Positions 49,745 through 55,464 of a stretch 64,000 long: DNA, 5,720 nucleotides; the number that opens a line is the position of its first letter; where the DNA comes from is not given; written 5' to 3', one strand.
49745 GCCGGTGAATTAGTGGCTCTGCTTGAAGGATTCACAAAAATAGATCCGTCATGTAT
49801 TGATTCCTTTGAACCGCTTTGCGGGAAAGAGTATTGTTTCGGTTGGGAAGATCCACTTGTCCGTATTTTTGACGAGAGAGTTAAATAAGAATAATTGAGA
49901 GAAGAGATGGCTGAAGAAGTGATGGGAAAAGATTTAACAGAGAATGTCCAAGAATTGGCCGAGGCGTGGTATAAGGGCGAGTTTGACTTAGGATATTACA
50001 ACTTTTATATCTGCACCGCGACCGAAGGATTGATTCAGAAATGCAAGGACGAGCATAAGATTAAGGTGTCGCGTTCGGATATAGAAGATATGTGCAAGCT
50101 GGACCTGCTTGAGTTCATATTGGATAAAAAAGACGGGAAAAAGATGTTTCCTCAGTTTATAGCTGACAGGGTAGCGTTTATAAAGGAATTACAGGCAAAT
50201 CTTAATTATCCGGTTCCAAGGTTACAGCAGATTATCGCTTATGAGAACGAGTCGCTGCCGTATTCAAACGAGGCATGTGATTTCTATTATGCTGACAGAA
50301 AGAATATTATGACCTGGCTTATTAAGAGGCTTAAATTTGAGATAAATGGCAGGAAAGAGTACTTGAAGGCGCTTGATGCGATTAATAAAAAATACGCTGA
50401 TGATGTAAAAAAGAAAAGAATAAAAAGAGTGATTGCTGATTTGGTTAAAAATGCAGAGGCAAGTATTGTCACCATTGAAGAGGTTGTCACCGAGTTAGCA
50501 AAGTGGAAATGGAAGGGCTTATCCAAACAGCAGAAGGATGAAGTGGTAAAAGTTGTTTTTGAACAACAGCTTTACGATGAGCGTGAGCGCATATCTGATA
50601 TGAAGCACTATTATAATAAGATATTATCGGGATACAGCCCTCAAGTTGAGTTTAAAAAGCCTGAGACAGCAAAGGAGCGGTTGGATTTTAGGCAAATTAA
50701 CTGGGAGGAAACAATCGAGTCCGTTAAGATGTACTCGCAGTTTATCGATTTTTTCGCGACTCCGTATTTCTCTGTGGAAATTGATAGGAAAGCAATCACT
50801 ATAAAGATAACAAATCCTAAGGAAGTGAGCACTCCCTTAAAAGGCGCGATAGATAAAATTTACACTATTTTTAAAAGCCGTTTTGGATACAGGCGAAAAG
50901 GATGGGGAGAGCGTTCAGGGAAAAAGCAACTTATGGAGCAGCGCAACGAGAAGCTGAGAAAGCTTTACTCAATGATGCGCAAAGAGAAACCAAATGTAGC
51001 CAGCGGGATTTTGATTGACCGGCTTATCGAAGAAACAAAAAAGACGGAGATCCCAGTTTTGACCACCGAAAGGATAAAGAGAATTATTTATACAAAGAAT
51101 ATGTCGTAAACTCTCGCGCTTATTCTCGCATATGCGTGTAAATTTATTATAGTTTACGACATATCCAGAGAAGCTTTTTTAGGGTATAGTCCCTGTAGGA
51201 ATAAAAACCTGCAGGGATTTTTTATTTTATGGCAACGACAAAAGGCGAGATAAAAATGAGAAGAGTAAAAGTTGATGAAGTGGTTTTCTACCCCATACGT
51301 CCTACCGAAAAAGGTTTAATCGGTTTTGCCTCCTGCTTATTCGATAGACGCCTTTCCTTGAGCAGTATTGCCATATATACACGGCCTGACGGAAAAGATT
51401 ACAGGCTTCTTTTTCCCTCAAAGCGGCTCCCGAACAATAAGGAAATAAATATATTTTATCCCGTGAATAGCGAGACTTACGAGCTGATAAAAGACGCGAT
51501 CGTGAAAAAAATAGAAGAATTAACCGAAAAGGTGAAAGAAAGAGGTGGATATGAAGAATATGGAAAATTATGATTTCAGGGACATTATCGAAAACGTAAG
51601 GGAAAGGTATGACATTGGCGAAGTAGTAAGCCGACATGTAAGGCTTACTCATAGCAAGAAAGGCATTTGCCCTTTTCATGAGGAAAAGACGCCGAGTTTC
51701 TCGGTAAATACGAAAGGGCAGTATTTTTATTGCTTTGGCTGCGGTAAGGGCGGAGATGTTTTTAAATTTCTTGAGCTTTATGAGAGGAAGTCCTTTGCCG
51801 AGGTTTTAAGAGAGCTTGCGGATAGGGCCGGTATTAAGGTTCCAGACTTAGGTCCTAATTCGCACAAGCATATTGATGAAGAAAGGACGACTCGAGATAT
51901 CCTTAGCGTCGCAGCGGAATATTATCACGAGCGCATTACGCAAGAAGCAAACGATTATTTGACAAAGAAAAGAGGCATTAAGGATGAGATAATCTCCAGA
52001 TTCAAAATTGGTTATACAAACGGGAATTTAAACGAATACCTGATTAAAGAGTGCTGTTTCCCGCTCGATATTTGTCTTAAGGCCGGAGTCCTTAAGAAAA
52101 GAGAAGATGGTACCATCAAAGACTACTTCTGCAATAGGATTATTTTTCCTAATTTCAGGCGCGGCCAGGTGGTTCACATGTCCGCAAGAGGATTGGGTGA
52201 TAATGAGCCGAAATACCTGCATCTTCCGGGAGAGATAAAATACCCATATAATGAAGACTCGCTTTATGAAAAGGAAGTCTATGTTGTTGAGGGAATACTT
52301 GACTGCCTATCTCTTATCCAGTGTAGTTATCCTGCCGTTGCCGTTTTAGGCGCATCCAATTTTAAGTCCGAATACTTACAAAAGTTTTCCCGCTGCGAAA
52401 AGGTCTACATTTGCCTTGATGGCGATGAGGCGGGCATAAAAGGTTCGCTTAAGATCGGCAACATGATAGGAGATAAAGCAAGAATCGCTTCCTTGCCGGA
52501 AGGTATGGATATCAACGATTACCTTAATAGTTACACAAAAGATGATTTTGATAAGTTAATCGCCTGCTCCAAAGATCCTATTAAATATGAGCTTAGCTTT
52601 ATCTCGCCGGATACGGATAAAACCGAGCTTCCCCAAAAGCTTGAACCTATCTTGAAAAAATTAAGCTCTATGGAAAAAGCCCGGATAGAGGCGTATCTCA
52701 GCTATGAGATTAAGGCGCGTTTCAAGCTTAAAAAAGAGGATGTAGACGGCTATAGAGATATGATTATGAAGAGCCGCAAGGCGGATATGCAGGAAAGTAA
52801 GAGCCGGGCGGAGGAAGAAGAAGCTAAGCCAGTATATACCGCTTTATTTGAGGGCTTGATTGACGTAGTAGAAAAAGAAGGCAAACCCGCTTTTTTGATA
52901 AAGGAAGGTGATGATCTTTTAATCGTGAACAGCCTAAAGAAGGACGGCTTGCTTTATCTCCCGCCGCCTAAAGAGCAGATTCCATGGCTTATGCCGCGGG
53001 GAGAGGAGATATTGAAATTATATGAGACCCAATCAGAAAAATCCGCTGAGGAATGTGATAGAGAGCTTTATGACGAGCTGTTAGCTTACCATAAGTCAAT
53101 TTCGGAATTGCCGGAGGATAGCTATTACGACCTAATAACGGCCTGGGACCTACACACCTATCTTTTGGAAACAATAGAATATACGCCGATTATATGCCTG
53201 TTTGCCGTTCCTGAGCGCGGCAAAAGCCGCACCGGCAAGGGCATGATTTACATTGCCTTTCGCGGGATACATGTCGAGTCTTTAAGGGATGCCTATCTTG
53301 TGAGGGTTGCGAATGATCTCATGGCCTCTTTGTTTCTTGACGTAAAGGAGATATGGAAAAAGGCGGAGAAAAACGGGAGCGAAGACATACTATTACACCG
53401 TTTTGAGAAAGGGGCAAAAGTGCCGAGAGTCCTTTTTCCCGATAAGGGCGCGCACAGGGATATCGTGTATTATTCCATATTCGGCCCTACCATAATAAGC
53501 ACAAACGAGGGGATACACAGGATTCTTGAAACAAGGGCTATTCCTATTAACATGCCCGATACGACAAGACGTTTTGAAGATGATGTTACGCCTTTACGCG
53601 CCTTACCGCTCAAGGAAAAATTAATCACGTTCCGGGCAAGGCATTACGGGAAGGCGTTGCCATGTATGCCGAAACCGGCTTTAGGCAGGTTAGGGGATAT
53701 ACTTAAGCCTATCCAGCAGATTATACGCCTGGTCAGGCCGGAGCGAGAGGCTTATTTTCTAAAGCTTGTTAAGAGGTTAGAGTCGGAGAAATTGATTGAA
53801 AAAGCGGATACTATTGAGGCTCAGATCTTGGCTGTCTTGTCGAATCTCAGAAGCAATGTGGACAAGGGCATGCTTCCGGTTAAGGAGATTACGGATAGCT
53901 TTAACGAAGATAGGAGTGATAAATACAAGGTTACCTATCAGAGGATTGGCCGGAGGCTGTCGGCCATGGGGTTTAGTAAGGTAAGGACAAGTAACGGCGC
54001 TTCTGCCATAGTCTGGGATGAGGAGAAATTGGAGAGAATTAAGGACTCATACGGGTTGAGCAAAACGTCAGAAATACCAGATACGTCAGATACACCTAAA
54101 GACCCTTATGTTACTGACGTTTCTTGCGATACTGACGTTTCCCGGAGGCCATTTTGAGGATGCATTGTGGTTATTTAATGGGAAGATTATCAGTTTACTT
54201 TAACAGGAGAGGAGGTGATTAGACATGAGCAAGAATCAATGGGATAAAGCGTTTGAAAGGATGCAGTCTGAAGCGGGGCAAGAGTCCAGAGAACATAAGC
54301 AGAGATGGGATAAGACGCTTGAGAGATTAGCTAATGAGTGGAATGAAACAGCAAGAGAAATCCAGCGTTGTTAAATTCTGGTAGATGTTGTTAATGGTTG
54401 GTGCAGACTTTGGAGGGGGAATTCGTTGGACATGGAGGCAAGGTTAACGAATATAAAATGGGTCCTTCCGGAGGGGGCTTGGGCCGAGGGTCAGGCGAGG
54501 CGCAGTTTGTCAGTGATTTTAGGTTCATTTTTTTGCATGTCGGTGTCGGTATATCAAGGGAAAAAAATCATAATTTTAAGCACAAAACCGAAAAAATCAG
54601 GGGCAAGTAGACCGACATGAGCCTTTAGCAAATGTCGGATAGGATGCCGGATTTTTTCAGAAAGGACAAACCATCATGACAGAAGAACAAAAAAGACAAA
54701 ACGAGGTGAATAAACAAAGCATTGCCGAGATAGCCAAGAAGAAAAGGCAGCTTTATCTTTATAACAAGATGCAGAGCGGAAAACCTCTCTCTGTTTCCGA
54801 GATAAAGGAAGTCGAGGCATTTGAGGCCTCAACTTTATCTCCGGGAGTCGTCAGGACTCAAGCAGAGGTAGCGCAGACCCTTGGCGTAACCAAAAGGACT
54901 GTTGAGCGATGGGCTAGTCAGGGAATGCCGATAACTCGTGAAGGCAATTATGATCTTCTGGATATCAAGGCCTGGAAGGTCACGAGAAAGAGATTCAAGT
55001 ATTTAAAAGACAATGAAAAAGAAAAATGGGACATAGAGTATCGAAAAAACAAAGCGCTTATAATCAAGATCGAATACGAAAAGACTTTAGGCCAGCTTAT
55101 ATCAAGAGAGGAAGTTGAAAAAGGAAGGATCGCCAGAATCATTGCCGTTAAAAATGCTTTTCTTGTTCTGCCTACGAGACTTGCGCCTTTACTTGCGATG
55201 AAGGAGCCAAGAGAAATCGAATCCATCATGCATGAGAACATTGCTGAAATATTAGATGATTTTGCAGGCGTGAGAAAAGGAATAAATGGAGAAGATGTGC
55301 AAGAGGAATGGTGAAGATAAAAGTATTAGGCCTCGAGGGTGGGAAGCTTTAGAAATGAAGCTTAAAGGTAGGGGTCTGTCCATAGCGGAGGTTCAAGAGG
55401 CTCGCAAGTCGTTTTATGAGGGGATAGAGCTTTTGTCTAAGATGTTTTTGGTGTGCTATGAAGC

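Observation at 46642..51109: Five-gene cluster of uncharacterised proteins (zinc ribbon, SEC-C and SWIM zinc-finger proteins) between Sir2-HerA and the replication/integration module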

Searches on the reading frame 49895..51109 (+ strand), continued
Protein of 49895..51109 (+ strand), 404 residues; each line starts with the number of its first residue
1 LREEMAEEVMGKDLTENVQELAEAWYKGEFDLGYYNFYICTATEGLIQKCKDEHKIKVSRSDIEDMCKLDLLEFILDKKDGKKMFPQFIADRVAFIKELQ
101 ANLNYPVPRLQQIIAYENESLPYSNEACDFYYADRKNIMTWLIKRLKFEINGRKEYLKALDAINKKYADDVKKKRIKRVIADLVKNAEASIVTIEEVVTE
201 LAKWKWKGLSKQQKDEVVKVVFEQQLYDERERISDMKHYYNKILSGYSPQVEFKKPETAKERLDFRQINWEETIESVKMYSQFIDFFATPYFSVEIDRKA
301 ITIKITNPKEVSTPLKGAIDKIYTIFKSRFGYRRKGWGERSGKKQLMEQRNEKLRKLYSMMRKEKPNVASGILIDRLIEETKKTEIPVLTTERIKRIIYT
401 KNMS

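Call 63: search_protein_families(library=pfam, proteins=[L009:72-1718:+, L010:5223-7166:+, L010:7150-9171:+, L012:5210-9079:+, L015:3919-6153:+, L015:7639-8853:+, L017:8637-9974:+, L017:7804-8649:+, L023:3351-7979:+, L023:8051-9793:+], max_evalue=0.00001)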
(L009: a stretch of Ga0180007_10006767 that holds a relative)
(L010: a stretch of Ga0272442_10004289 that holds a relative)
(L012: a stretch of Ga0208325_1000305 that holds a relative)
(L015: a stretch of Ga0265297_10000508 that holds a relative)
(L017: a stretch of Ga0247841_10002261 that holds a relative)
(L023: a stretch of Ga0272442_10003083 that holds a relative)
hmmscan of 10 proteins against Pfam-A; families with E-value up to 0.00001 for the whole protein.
L009:72-1718:+ (548 aa): 0 families

L010:5223-7166:+ (647 aa): 5 families
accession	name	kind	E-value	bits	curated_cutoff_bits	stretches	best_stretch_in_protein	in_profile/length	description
PF13175.12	AAA_15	-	4e-24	86.4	32.1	1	33-360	18-372/374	AAA ATPase domain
PF20469.4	OLD-like_TOPRIM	-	6.3e-19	68.7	23.2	1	408-477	1-67/67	Overcoming lysogenization defect protein-like, TOPRIM domain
PF13304.12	AAA_21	-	4.2e-17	63.6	27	1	293-361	244-302/304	AAA domain, putative AbiEii toxin, Type IV TA system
PF13476.12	AAA_23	-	1.3e-08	36.2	27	1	6-67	2-48/201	AAA domain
PF02463.25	SMC_N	-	4.6e-07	29.9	40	1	32-71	18-57/220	RecF/RecN/SMC N terminal domain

L010:7150-9171:+ (673 aa): 2 families
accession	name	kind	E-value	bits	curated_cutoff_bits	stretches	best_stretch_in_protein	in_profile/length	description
PF00580.27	UvrD-helicase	-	2.1e-27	96.9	23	1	38-302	18-254/271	UvrD/REP helicase N-terminal domain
PF13245.12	AAA_19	-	3.3e-10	40.7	25.1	1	38-301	16-131/134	AAA domain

L012:5210-9079:+ (1289 aa): 0 families

L015:3919-6153:+ (744 aa): 1 family
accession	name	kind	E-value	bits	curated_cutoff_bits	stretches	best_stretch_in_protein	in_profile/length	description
PF00982.27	Glyco_transf_20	-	5.8e-122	408.2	32.5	1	275-739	4-472/473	Glycosyltransferase family 20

L015:7639-8853:+ (404 aa): 4 families
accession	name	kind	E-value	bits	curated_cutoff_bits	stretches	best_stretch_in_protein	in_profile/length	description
PF21269.3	TreT_GT1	-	2e-54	183.6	27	1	33-172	1-143/144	Trehalose synthase, N-terminal domain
PF00534.26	Glycos_transf_1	-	3.3e-24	85.8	26.4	1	210-373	10-171/172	Glycosyl transferases group 1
PF13692.12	Glyco_trans_1_4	-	1.7e-13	51.5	27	1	218-358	4-140/142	Glycosyl transferases group 1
PF20706.3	GT4-conflict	-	1.2e-06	28.2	26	1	261-340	245-325/385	Family 4 Glycosyltransferase in conflict systems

L017:8637-9974:+ (445 aa): 2 families
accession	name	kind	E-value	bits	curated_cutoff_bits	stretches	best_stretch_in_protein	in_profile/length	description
PF12706.13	Lactamase_B_2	-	1.9e-12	47.7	27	1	72-209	27-169/200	Beta-lactamase superfamily domain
PF07521.17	RMMBL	-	1.4e-06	28.6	21.6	1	388-429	7-51/63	Zn-dependent metallo-hydrolase RNA specificity domain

L017:7804-8649:+ (281 aa): 0 families

L023:3351-7979:+ (1542 aa): 2 families
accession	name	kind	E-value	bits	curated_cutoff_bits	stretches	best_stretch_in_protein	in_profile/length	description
PF22726.1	NCAB2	-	5.9e-21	75.2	27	1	1457-1533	2-80/80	NACHT C-terminal Alpha/Beta 2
PF13646.12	HEAT_2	-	4.5e-09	36.9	27.7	0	636-682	34-81/88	HEAT repeats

L023:8051-9793:+ (580 aa): 1 family
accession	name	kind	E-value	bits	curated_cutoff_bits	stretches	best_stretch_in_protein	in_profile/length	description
PF05057.20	DUF676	-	6.6e-08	32.8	20.3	1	32-159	5-134/217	Putative serine esterase (DUF676)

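Call 86: search_dna_similar(query=window:49895-51109:+, collection=plasmids, mode=protein, max_evalue=0.001, max_rows=12)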
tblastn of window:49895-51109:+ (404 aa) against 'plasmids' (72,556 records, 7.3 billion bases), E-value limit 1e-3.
No match.

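Call 112: search_solved_structures(query=A1, max_evalue=1)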
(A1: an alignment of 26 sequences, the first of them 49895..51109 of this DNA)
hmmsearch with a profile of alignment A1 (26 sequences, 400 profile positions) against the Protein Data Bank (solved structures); distinct sequences matched with E-value up to 1: 1.
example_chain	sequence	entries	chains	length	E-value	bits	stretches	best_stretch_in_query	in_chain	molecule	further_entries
6i50_A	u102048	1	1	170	0.84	11.7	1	125-158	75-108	SFRICE_029225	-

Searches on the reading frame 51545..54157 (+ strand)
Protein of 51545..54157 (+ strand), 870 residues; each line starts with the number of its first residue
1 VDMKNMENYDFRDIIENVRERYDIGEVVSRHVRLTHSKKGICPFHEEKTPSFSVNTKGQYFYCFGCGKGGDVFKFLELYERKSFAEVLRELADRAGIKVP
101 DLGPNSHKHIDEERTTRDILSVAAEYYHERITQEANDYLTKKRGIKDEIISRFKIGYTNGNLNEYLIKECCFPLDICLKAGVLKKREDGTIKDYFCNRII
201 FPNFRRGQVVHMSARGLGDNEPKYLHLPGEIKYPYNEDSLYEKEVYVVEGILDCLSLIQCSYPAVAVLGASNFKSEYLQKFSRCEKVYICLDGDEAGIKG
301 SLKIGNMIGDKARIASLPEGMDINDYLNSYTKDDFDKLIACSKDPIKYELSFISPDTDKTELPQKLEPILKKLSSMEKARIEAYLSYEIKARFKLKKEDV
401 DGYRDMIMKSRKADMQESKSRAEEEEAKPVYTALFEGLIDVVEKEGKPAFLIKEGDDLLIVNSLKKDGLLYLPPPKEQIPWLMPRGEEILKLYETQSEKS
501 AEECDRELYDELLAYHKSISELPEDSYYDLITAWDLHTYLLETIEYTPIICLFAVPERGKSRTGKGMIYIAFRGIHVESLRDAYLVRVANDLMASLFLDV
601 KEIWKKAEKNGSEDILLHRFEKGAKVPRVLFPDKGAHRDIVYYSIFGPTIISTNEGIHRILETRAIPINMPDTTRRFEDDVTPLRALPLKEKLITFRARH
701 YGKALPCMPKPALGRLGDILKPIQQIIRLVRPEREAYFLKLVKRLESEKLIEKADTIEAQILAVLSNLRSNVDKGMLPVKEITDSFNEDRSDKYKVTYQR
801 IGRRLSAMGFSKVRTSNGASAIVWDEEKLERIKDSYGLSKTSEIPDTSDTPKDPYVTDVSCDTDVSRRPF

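Call 5: search_protein_families(library=pfam, proteins=[window:51545-54157:+], max_evalue=0.1)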
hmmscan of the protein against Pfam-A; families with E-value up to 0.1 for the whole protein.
window:51545-54157:+ (870 aa): 8 families
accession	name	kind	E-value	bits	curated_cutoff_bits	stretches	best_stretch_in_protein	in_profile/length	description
PF01807.25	Zn_ribbon_DnaG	-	5.9e-28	97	24.9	1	13-101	4-95/98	CHC2 zinc finger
PF08275.17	DNAG_N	-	1.5e-16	61.1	26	1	129-229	8-111/128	DNA primase catalytic core, N-terminal domain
PF13155.12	Toprim_2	-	1e-13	51.9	22.1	1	246-327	1-88/88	Toprim-like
PF13362.12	Toprim_3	-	3.1e-08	34.4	27.2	1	245-329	2-91/95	Toprim domain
PF13662.12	Toprim_4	-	2.6e-07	31.2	25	1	244-308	2-74/85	Toprim domain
PF01751.28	Toprim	-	0.00011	22.8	23.1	1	244-309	1-81/96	Toprim domain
PF25569.1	TPR_ZFYVE26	-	0.078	13.7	27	0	575-615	78-114/123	ZFYVE26-like, TPR repeats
PF12990.12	DUF3874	-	0.083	13.7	28.3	0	796-818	44-66/71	Domain of unknonw function from B. Theta Gene description (DUF3874)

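Call 6: search_protein_families(library=padloc, proteins=[window:51545-54157:+], max_evalue=0.1)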
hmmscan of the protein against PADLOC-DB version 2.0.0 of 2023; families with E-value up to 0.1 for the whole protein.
window:51545-54157:+ (870 aa): 2 families
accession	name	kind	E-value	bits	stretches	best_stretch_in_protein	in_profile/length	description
PDLC03800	RTasDnaG-like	-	5.4e-49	165.3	1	26-329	56-374/550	DRT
PDLC03767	RT_UG29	-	2.6e-33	112.6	1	13-345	4-377/2280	DRT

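Call 7: search_protein_families(library=phrogs, proteins=[window:51545-54157:+], max_evalue=0.01)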
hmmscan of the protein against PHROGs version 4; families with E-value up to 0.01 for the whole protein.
window:51545-54157:+ (870 aa): 15 families
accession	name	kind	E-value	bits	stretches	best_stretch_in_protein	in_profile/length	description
phrog_6444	-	DNA, RNA and nucleotide metabolism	1.9e-73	249.2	1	13-405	8-432/577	DNA primase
phrog_47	-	DNA, RNA and nucleotide metabolism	4.2e-49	168.9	1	2-338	20-329/947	DNA primase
phrog_239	-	DNA, RNA and nucleotide metabolism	1.2e-20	75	1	35-343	38-313/801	DNA primase/helicase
phrog_18097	-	DNA, RNA and nucleotide metabolism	5.7e-20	72.7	1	16-92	8-87/199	DNA primase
phrog_11992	-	unknown function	3.5e-18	67.4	1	15-125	4-114/177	-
phrog_849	-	DNA, RNA and nucleotide metabolism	7.8e-18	65.6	1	117-342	131-343/435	DNA primase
phrog_510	-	DNA, RNA and nucleotide metabolism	2.2e-16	60.7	1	3-97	7-103/667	DNA primase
phrog_360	-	DNA, RNA and nucleotide metabolism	6e-15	56.5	1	15-90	8-82/133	DNA primase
phrog_1139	-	DNA, RNA and nucleotide metabolism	1.8e-06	27.2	1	13-454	7-308/895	DNA primase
phrog_26824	-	unknown function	2.2e-06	27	1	37-87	25-79/868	-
phrog_22657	-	unknown function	4.9e-06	25.5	1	12-330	6-348/1185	-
phrog_2304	-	DNA, RNA and nucleotide metabolism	9.4e-06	26.8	1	38-81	33-76/133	DNA primase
phrog_6088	-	DNA, RNA and nucleotide metabolism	1.2e-05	24.9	1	243-331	188-284/772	DNA primase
phrog_5629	-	DNA, RNA and nucleotide metabolism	0.0024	17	0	243-314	221-294/930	DNA primase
phrog_5311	-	DNA, RNA and nucleotide metabolism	0.0067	15.7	0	45-74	108-138/692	helicase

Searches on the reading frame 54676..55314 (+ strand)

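Call 7: search_protein_families(library=phrogs, proteins=[window:54676-55314:+], max_evalue=0.01)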
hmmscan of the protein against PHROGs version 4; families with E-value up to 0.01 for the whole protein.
window:54676-55314:+ (212 aa): 12 families
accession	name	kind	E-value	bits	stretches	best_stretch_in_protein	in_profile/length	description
phrog_57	-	head and packaging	4.1e-22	80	1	58-206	11-179/199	terminase small subunit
phrog_66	-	integration and excision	1.9e-05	25.5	1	42-127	76-166/412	excisionase and transcriptional regulator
phrog_141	-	head and packaging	0.00021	21.8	1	63-173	19-136/183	terminase small subunit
phrog_1729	-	unknown function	0.00033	21.7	1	58-84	91-117/142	-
phrog_7676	-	unknown function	0.00069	20.8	1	61-117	19-75/86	-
phrog_4779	-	transcription regulation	0.0012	20.3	1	61-117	17-74/98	transcriptional regulator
phrog_2474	-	transcription regulation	0.002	19.1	1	60-105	49-101/118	MerR-like transcriptional regulator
phrog_3638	-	transcription regulation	0.0027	18.8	0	63-85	29-51/73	CII-like transcriptional activator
phrog_7950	-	transcription regulation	0.0031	18.5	1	61-80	22-41/68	transcriptional repressor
phrog_8008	-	DNA, RNA and nucleotide metabolism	0.0032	18.2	1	61-86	16-41/66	DNA binding protein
phrog_35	-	transcription regulation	0.0072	17.4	0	61-105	88-131/181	transcriptional repressor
phrog_664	-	DNA, RNA and nucleotide metabolism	0.0076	17.1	0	61-90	102-131/210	DNA binding protein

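Call 8: search_protein_families(library=ncbifam, proteins=[window:54676-55314:+], max_evalue=0.01)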
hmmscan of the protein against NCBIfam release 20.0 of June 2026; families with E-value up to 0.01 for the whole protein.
window:54676-55314:+ (212 aa): 3 families
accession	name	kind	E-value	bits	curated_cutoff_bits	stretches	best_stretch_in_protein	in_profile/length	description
NF033787.1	HTH_BldC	subfamily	9.9e-05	22.1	77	1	61-83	4-26/49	BldC family transcriptional regulator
TIGR01764.1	excise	domain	0.00047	20.5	28.8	1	62-83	4-25/49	excisionase family DNA-binding protein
TIGR02937.1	sigma70-ECF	superfamily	0.0034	17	42.9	0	2-82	101-156/165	sigma-70 family RNA polymerase sigma factor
